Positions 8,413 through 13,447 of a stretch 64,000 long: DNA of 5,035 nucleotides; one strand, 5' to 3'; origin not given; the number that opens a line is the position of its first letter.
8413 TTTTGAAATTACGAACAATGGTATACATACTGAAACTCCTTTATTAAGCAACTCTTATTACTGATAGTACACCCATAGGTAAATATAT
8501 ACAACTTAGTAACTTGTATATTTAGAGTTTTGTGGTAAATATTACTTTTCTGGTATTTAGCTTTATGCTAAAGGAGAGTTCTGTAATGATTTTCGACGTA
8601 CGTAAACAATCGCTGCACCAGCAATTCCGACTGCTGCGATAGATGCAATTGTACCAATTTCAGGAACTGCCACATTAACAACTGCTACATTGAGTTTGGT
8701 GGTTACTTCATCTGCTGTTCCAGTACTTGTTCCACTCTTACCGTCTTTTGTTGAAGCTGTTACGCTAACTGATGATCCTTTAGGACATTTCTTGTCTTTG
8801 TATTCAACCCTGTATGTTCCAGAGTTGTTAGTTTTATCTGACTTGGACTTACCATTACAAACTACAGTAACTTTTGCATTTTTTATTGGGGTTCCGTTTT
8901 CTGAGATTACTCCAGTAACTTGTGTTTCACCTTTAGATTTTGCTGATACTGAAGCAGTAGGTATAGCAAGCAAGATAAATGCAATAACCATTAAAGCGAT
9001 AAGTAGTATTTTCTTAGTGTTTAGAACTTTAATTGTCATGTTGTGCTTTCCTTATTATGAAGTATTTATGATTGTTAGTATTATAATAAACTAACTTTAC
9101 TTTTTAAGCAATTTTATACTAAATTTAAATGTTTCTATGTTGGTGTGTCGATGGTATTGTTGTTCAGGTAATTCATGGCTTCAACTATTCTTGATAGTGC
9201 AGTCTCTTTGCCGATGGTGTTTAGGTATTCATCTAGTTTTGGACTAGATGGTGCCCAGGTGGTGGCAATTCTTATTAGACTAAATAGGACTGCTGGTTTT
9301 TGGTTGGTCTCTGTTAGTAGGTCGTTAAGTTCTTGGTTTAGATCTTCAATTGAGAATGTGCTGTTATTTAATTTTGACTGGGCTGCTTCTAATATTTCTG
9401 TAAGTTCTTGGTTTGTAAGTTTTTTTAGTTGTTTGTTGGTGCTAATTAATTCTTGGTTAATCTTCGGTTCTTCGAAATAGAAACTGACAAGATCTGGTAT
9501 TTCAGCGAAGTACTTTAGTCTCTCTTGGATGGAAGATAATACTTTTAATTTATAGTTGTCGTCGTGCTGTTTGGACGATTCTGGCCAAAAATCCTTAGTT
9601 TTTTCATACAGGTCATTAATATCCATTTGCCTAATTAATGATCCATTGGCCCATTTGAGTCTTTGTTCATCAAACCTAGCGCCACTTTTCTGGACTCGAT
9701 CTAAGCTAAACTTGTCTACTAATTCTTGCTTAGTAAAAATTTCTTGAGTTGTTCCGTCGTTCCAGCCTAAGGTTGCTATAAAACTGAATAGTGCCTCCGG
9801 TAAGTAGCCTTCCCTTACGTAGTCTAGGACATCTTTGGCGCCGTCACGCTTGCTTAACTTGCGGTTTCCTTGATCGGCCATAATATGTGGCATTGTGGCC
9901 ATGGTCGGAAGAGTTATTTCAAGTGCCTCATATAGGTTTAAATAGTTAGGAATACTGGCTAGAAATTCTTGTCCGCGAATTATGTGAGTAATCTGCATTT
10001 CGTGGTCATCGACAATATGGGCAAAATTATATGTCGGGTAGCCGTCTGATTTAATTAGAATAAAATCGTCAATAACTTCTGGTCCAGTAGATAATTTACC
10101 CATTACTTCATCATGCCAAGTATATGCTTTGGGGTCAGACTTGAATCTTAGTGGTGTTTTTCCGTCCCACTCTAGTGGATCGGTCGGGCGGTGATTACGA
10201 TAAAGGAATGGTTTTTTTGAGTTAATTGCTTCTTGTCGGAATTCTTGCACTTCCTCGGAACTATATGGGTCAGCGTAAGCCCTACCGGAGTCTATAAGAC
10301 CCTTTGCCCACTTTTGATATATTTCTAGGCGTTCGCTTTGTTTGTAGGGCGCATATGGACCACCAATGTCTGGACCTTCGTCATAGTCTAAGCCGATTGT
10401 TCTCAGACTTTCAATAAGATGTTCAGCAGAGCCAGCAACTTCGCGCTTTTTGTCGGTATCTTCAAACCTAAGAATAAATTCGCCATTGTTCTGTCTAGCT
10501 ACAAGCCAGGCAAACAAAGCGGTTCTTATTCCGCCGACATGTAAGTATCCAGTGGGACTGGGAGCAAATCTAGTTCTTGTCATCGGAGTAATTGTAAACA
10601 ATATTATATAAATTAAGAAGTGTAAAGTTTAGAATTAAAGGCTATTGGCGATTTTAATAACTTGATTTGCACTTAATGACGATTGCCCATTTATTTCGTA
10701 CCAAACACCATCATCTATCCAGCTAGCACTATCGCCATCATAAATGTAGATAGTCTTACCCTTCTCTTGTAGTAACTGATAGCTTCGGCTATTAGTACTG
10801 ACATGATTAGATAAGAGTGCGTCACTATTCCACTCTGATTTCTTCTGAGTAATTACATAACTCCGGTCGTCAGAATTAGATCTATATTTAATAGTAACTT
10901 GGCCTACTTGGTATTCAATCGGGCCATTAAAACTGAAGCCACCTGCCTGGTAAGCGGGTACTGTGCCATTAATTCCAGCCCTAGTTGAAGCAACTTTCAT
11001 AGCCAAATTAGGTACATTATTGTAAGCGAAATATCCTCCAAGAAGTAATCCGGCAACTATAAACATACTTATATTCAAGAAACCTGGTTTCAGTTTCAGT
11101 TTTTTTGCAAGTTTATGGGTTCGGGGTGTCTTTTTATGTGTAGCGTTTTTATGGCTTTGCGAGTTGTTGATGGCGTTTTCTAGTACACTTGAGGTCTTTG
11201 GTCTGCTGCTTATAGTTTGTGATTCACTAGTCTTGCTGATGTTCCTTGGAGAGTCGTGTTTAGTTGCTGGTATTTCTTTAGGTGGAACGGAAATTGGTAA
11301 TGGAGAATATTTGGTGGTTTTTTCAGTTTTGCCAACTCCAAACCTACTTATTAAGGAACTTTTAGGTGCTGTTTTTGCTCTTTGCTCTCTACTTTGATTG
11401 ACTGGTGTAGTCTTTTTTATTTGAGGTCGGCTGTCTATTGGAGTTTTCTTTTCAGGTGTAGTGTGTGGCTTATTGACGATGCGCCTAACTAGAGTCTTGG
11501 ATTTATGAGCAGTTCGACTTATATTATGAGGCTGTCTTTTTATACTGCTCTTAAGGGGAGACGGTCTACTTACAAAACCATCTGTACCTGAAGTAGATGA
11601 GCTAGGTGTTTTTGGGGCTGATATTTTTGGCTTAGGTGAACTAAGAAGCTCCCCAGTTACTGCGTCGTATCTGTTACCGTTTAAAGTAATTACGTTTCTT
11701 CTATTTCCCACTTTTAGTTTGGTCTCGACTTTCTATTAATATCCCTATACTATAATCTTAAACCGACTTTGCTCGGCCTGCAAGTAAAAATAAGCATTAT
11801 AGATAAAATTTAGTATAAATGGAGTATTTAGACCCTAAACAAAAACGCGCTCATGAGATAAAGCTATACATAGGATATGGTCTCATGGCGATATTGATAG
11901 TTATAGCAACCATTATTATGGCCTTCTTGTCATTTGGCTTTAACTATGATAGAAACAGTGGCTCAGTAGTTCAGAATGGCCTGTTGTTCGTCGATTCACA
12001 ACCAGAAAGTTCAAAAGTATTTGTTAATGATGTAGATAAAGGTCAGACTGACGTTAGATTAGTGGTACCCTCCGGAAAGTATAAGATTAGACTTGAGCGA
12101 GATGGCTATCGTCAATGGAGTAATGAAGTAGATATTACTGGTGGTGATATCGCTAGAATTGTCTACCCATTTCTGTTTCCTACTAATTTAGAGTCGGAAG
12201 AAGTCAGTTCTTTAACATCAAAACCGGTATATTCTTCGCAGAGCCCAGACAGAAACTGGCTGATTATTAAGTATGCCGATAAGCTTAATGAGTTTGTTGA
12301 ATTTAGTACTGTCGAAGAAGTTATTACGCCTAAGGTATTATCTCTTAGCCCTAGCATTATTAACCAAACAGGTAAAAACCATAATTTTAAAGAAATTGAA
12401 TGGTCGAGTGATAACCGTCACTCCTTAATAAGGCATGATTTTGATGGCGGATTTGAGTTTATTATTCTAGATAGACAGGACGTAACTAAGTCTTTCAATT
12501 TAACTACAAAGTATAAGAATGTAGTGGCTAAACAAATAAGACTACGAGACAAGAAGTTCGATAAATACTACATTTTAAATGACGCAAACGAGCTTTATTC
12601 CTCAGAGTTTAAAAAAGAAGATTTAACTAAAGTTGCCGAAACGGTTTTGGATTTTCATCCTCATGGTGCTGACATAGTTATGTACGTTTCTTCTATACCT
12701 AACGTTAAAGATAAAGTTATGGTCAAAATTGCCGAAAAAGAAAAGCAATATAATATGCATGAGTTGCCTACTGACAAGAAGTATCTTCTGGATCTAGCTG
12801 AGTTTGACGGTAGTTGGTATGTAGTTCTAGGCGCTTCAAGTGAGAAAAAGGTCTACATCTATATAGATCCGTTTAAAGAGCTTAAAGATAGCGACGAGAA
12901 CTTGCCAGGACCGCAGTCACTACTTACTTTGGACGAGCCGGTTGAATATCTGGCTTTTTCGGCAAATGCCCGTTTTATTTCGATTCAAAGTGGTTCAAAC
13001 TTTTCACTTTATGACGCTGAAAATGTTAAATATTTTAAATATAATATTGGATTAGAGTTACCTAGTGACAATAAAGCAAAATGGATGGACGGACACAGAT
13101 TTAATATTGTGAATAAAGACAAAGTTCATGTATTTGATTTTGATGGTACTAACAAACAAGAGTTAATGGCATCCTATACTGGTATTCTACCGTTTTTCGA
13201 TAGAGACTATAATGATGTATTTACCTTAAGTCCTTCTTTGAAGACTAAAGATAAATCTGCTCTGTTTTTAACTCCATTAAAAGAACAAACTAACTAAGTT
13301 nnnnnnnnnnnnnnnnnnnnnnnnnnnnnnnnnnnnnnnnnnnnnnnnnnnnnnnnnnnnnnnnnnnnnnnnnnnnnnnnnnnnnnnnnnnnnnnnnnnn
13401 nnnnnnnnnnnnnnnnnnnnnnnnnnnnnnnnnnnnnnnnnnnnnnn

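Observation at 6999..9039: Exosortase/archaeosortase-family enzyme with two tandem VPEIG-CTERM cargo genes in a probable CPR bacterium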

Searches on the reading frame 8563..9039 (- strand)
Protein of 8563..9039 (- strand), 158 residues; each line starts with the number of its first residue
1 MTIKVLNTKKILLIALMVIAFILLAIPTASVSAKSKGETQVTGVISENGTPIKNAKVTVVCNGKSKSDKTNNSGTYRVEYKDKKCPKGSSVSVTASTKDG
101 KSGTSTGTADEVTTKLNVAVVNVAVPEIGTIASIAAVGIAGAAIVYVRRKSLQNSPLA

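Call 3: search_protein_families(library=ncbifam, proteins=[window:8563-9039:-], max_evalue=1)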
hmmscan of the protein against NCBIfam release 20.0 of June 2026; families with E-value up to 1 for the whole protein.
window:8563-9039:- (158 aa): 4 families
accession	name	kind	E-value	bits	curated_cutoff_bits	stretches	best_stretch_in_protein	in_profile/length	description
NF053819.1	EF0750_LPXTG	subfamily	0.00013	22.4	47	1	9-70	3-62/105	EF2685/EF0750 family sortase-dependent surface protein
NF038114.1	rightmost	domain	0.0093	16.3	35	1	38-103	41-106/113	PxKF domain-containing protein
NF038121.1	PEP_CTERM_LEVG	equivalog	0.13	11.6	100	1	102-150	212-256/258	LEVG family PEP-CTERM protein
TIGR02772.2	Ku_bact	equivalog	0.13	11.6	150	1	18-69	7-57/259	non-homologous end joining protein Ku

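Call 4: search_protein_families(library=pfam, proteins=[window:8563-9039:-], max_evalue=1)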
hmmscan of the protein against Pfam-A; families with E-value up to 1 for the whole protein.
window:8563-9039:- (158 aa): 10 families
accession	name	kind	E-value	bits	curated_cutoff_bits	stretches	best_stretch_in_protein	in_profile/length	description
PF13620.12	CarboxypepD_reg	-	0.0001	23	32.3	1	44-118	6-79/82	Carboxypeptidase regulatory-like domain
PF14054.11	DUF4249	-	0.0026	17.8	28.5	1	47-106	45-101/269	Domain of unknown function (DUF4249)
PF01190.23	Pollen_Ole_e_1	-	0.0035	18.1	23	1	47-87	19-68/99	Pollen protein Ole e 1 like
PF20598.4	DUF6795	-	0.0035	18.1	27.4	1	41-85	1-50/103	Domain of unknown function (DUF6795)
PF17789.7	MG4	-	0.016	15.9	24.7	1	44-100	22-78/95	Macroglobulin domain MG4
PF11974.14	bMG3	-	0.078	13.4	34.9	1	47-99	23-78/103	Bacterial alpha-2-macroglobulin MG3 domain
PF13715.12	CarbopepD_reg_2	-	0.083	13.4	32.2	1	42-81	2-41/88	CarboxypepD_reg-like domain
PF11337.13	DUF3139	-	0.11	13.5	27.3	1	10-82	5-75/83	Protein of unknown function (DUF3139)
PF11346.13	DUF3149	-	0.17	11.9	23.2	0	12-24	11-22/40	Protein of unknown function (DUF3149)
PF01785.22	Closter_coat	-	0.22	11.2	21.3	1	16-72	42-99/189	Closterovirus coat protein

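Call 28: find_homologous_proteins(query=window:8563-9039:-, max_evalue=0.001)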
Query window:8563-9039:- (158 aa): 3 proteins with E <= 0.001 among 142 candidates.
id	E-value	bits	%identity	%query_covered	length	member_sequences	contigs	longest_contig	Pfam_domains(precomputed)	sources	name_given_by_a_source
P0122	3.5e-88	310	100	100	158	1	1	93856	-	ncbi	-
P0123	2.5e-63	230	76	96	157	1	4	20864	PF13620.13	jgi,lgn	jgi:hypothetical protein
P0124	2.2e-33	133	55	86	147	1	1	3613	-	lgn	-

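Call 30: find_homologous_proteins(query=A2, max_evalue=0.001)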
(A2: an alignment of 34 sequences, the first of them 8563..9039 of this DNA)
Query A2 (34 sequences) (158 aa, profile of the alignment): 11 proteins with E <= 0.001 among 8000 candidates.
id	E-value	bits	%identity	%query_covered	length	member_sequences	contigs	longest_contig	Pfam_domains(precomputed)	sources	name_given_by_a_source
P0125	4.1e-52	193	43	92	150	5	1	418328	-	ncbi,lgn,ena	-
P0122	8.8e-47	176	100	100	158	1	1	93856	-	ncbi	-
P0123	1.1e-46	176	76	96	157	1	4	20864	PF13620.13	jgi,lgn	jgi:hypothetical protein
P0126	2.7e-45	171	44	91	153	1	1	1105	-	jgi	jgi:hypothetical protein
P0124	7.5e-45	170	55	86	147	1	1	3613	-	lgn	-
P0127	2.0e-44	168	49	97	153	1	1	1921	-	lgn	-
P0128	1.1e-33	134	29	92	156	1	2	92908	PF13620.13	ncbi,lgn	-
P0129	2.5e-33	132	33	92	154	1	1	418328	PF13620.13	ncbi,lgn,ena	-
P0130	1.3e-30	124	34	92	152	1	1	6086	-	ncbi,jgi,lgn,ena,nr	ncbi:MAG TPA: hypothetical protein VNG90_04915 [Candidatus Acidoferrum sp.]|nr:hypothetical protein 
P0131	3.8e-13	67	28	58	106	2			-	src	-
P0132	9.2e-6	43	29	35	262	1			PF13715.13,PF22902.3,PF16371.13,PF20598.5,PF17802.8,PF23193.2,PF13620.13,PF22904.4,PF17210.10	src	-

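Call 40: search_protein_representatives(alignment_id=A3)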
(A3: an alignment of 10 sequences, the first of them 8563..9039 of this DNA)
Query: 10 sequences, 149 profile positions. Proteins with E-value up to 0.001 (for the whole library): 4992; up to 1e-10: 988; up to 1e-30: 56. The best 150 are listed.
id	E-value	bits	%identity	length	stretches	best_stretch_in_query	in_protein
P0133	5.7e-66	237.0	-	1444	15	31-75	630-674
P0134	2.8e-55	202.3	-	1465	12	22-117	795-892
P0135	5.5e-49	181.9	-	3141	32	22-83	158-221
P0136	7.4e-48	178.2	-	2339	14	33-74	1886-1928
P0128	1.1e-47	177.7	-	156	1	1-147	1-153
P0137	7.2e-47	175.0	-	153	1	3-146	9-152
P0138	9.8e-46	171.3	-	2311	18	22-120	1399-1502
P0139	2.3e-45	170.2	-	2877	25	24-101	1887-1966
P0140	2.7e-44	166.7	-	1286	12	25-88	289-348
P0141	1.0e-43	164.8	-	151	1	1-146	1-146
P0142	5.0e-43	162.5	-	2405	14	25-76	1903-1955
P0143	7.4e-42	158.7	-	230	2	25-147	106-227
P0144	2.2e-40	154.0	-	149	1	1-146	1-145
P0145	7.5e-40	152.2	-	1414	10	28-76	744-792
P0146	1.1e-39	151.7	-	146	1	1-144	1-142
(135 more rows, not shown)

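Call 41: predict_structure(alignment_id=A3)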
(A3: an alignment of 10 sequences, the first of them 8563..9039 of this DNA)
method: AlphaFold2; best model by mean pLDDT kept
length: 158 residues; sequences in the alignment: 10
mean_pLDDT: 71.6   pTM: 0.52
mean pLDDT of the five models: 71.6, 67.3, 67.1, 66.7, 66.5
residues with pLDDT >= 90: 28; 70-90: 62; 50-70: 39; < 50: 29
segments of 3 or more residues with pLDDT < 50: 1-6, 30-33, 125-127, 131-134, 136-141, 155-158
pLDDT, mean of each block of 10 residues (from residue 1): 51 69 57 63 89 91 90 90 83 88 85 75 54 49 56 51
secondary structure, 60 per line:
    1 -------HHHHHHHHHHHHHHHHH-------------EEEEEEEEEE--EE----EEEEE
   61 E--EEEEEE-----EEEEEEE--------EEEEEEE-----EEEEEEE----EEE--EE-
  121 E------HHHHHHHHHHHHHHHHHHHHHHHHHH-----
elements in order: H8-24 E38-47 E56-61 E64-69 E75-81 E90-96 E102-108 E113-115 H128-153

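Call 46: fold_search(model_id=the predicted structure, library=pdb)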
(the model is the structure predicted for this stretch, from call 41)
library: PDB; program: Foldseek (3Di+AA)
matches with E <= 10: 1070; with E <= 0.001: 3
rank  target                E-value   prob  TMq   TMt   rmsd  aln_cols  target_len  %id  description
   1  4v4c_B                3.0e-05  1.00  0.41  0.24   2.6        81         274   27  Crystal Structure of Pyrogallol-Phloroglucinol Transhydroxylase from Pelobacter acidigallici (released 2014-07-09)
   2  6hif_Y                5.6e-04  1.00  0.40  0.68   3.0        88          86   18  Kuenenia stuttgartiensis hydrazine dehydrogenase complex (released 2019-04-17)
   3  6fb3_A                8.4e-04  1.00  0.42  0.04   2.2        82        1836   17  Teneurin 2 Partial Extracellular Domain (released 2018-03-28)
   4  2nsm                  1.8e-03  1.00  0.37  0.16   3.6        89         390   18  Crystal structure of the human carboxypeptidase N (Kininase I) catalytic domain (released 2007-04-24)
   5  3is0                  2.4e-03  1.00  0.39  0.18   5.4       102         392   14  Crystal structure of functional region of UafA from Staphylococcus saprophyticus in the presence of cholesterol (released 2010-09-08)
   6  8fia_A                3.2e-03  1.00  0.40  0.04   2.9        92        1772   11  The structure of fly Teneurin self assembly (released 2023-05-03)
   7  4p99_A                6.7e-03  0.99  0.31  0.13  12.6       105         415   14  Ca2+-stabilized adhesin helps an Antarctic bacterium reach out and bind ice (released 2014-06-18)
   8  5hdl_A                8.4e-03  1.00  0.38  0.24   5.5       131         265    9  Crystal structure of shaft pilin spaA from Lactobacillus rhamnosus GG - E269A mutant (released 2016-07-20)
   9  1dlm_A                9.5e-03  1.00  0.39  0.21   6.9       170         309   14  STRUCTURE OF CATECHOL 1,2-DIOXYGENASE FROM ACINETOBACTER CALCOACETICUS NATIVE DATA (released 2000-05-23)
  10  6yoa_B                1.0e-02  1.00  0.39  0.43   6.7       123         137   18  Lig v 1 structure and the inflammatory response to the Ole e 1 protein family (released 2020-05-13)
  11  3qva_A                1.2e-02  1.00  0.36  0.49   4.4        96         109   16  Structure of Klebsiella pneumoniae 5-hydroxyisourate hydrolase (released 2011-08-24)
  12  4kdv                  1.2e-02  0.98  0.31  0.44  11.8       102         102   16  Crystal structure of a bacterial immunoglobulin-like domain from the M. primoryensis ice-binding adhesin (released 2013-10-02)
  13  3rkp_B                1.3e-02  0.99  0.33  0.17   6.0       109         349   17  Crystal structure of BcpA*(D312A), the major pilin subunit of Bacillus cereus (released 2012-05-30)
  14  5faa                  1.4e-02  1.00  0.37  0.46   5.6       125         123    9  Crystal structure of C-terminal domain of shaft pilin spaA from Lactobacillus rhamnosus GG, - I422 space group (released 2016-07-20)
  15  5fgr_A                1.9e-02  1.00  0.37  0.47   5.1       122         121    8  Crystal structure of C-terminal domain of shaft pilin spaA from Lactobacillus rhamnosus GG - P21212 space group with Y (released 2016-07-20)
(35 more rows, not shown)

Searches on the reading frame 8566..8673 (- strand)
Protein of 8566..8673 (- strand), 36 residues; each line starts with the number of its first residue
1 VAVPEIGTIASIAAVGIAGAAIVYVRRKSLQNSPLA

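Call 22: search_protein_families(library=ncbifam, proteins=[window:8566-8673:-], max_evalue=10)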
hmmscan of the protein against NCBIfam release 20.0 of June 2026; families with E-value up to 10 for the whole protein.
seq(36 aa): 3 families
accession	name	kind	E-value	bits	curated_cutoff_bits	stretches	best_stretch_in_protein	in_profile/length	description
NF033846.1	Rumino_NPXTG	domain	0.031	14.6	23.5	1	9-28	10-29/30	NPXTG-anchored protein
TIGR02595.1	PEP_CTERM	domain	0.11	13.4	16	1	3-29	1-24/24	PEP-CTERM sorting domain-containing protein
NF038121.1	PEP_CTERM_LEVG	equivalog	0.16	11.2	100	1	2-28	230-256/258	LEVG family PEP-CTERM protein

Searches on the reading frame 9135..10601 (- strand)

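Call 14: search_protein_families(library=pfam, proteins=[window:9135-10601:-], max_evalue=0.001)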
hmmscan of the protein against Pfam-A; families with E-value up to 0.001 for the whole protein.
window:9135-10601:- (488 aa): 2 families
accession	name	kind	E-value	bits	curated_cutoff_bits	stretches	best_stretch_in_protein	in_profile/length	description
PF00749.27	tRNA-synt_1c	-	8.2e-86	288.2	23.4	1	9-317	3-314/314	tRNA synthetases class I (E and Q), catalytic domain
PF19269.4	Anticodon_2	-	2.3e-21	77.1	23.6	1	331-475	2-140/141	Anticodon binding domain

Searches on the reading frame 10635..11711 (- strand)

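Call 14: search_protein_families(library=pfam, proteins=[window:10635-11711:-], max_evalue=0.001)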
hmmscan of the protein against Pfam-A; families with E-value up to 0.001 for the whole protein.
window:10635-11711:- (358 aa): 1 family
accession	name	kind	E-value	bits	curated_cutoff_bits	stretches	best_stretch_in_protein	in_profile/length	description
PF14285.11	DUF4367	-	7.8e-06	26.8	22.1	1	268-358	21-110/110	Domain of unknown function (DUF4367)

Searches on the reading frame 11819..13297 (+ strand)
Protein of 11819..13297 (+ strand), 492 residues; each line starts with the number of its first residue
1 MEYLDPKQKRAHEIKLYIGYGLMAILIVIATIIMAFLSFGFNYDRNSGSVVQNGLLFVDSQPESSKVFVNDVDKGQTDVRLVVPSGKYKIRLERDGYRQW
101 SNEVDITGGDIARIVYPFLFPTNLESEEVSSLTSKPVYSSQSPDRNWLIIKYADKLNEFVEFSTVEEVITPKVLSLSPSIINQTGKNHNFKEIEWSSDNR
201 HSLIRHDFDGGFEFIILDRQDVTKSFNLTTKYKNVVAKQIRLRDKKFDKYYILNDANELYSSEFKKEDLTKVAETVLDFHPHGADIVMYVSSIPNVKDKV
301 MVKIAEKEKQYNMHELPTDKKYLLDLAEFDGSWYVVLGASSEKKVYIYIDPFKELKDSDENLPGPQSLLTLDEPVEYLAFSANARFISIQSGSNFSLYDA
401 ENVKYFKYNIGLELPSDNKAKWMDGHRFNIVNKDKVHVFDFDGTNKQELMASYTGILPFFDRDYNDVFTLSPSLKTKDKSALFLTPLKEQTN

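Call 14: search_protein_families(library=pfam, proteins=[window:11819-13297:+], max_evalue=0.001)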
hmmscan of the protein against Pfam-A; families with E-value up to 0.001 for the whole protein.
window:11819-13297:+ (492 aa): 1 family
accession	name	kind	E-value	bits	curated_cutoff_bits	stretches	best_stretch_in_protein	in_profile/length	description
PF08308.17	PEGA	-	7.3e-13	48.7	20.8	1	54-110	2-59/71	PEGA domain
